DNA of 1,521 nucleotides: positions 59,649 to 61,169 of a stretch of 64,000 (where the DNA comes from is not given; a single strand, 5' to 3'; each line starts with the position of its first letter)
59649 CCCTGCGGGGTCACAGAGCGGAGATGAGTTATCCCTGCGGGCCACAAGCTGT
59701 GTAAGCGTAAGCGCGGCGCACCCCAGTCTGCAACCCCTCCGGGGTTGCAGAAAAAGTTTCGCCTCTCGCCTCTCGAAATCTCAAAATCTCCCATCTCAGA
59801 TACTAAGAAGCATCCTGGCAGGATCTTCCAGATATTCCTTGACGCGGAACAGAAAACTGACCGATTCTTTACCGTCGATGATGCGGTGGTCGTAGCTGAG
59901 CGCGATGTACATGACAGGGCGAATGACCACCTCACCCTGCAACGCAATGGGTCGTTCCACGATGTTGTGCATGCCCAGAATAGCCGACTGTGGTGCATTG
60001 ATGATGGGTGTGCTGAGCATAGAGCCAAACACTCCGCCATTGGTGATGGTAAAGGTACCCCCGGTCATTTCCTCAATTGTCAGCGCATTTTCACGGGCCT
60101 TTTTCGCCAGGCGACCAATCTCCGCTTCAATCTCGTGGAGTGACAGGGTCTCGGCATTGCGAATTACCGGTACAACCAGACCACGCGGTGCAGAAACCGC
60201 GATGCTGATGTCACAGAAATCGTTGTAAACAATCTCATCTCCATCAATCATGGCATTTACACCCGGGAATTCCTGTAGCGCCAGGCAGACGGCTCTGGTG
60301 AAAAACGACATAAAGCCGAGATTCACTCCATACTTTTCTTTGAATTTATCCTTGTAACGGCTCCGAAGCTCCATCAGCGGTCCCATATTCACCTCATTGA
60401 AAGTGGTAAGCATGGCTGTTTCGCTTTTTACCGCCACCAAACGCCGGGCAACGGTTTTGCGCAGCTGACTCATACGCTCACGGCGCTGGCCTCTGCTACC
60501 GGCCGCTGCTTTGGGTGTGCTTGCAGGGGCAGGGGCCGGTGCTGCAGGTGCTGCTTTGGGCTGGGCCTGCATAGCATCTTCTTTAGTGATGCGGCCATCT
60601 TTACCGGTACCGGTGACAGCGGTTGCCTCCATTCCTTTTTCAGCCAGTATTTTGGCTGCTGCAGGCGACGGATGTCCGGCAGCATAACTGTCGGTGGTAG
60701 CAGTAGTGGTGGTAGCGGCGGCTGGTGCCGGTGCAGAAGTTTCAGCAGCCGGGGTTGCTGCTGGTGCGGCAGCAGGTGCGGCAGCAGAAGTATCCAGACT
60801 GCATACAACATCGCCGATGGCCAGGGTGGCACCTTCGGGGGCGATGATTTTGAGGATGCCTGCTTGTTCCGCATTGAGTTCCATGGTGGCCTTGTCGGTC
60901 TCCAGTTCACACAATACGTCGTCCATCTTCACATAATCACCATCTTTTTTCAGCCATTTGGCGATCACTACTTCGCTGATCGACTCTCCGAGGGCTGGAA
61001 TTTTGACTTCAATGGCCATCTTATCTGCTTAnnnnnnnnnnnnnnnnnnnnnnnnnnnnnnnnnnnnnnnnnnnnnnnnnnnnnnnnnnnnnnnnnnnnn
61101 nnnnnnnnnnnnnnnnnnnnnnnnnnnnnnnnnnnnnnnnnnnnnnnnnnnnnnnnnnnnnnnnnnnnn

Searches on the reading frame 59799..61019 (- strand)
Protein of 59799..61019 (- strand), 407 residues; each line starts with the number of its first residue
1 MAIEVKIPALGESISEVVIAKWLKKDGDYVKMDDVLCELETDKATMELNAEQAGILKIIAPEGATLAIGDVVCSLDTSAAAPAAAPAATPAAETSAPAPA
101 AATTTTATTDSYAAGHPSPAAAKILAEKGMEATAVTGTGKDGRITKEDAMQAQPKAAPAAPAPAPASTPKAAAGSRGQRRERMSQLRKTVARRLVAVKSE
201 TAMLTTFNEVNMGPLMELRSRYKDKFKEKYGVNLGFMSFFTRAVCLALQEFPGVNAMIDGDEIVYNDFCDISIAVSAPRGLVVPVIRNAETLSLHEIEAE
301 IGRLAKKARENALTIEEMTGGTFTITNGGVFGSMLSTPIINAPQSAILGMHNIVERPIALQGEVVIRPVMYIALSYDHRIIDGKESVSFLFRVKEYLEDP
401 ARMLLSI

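Call 11: search_protein_families(library=pfam, proteins=[window:59799-61019:-])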
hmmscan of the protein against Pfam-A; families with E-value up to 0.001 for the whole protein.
window:59799-61019:- (407 aa): 3 families
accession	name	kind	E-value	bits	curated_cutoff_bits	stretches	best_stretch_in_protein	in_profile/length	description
PF00198.28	2-oxoacid_dh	-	3.4e-83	279.1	23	1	178-405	4-232/232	2-oxoacid dehydrogenases acyltransferase (catalytic domain)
PF00364.28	Biotin_lipoyl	-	1.5e-19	70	22.1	1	4-74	2-72/73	Biotin-requiring enzyme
PF02817.22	E3_binding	-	7.2e-10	39.4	23.7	1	118-148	4-34/36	e3 binding domain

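Call 13: find_encoding_contigs(protein=window:59799-61019:-, flank=10000, max_places=10)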
Protein window:59799-61019:- (407 aa): 2 contigs read that carry it; 2 places shown.
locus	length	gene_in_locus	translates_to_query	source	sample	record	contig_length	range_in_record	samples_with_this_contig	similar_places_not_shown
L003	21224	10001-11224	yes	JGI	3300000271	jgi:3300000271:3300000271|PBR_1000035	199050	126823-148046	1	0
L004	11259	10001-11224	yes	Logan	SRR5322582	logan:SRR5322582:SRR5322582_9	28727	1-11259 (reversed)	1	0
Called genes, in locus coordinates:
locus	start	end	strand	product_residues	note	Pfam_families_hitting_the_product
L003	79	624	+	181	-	PF11810:DUF3332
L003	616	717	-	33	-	-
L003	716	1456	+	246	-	-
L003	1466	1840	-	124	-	PF01042:Ribonuc_L-PSP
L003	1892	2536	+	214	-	PF00725:3HCDH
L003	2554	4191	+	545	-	PF01979:Amidohydro_1 (faint), PF07969:Amidohydro_3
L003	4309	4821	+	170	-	PF00877:NLPC_P60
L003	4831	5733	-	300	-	PF01370:Epimerase, PF16363:GDP_Man_Dehyd (faint), PF08338:DUF1731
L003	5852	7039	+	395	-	PF01266:DAO (weak), PF01494:FAD_binding_3, PF03486:HI0933_like (faint), PF07992:Pyr_redox_2 (weak), PF22578:GGR_cat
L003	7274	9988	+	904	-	PF00676:E1_dh, PF02779:Transket_pyr, PF16870:OxoGdeHyase_C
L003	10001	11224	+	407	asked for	PF00364:Biotin_lipoyl, PF02817:E3_binding, PF00198:2-oxoacid_dh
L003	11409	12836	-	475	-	PF00939:Na_sulph_symp, PF03600:CitMHS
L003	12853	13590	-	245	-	PF00072:Response_reg, PF12833:HTH_18, PF00165:HTH_AraC (weak)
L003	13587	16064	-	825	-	PF01590:GAF, PF08447:PAS_3, PF00989:PAS, PF08447:PAS_3, PF13426:PAS_9, PF08447:PAS_3, PF00512:HisKA, PF02518:HATPase_c, +3 more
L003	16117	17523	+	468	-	PF00890:FAD_binding_2 (weak), PF01134:GIDA (weak), PF01494:FAD_binding_3 (faint), PF07992:Pyr_redox_2, PF12831:FAD_oxidored, PF13738:Pyr_redox_3, PF00070:Pyr_redox, PF02852:Pyr_redox_dim, +3 more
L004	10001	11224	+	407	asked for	PF00364:Biotin_lipoyl, PF02817:E3_binding, PF00198:2-oxoacid_dh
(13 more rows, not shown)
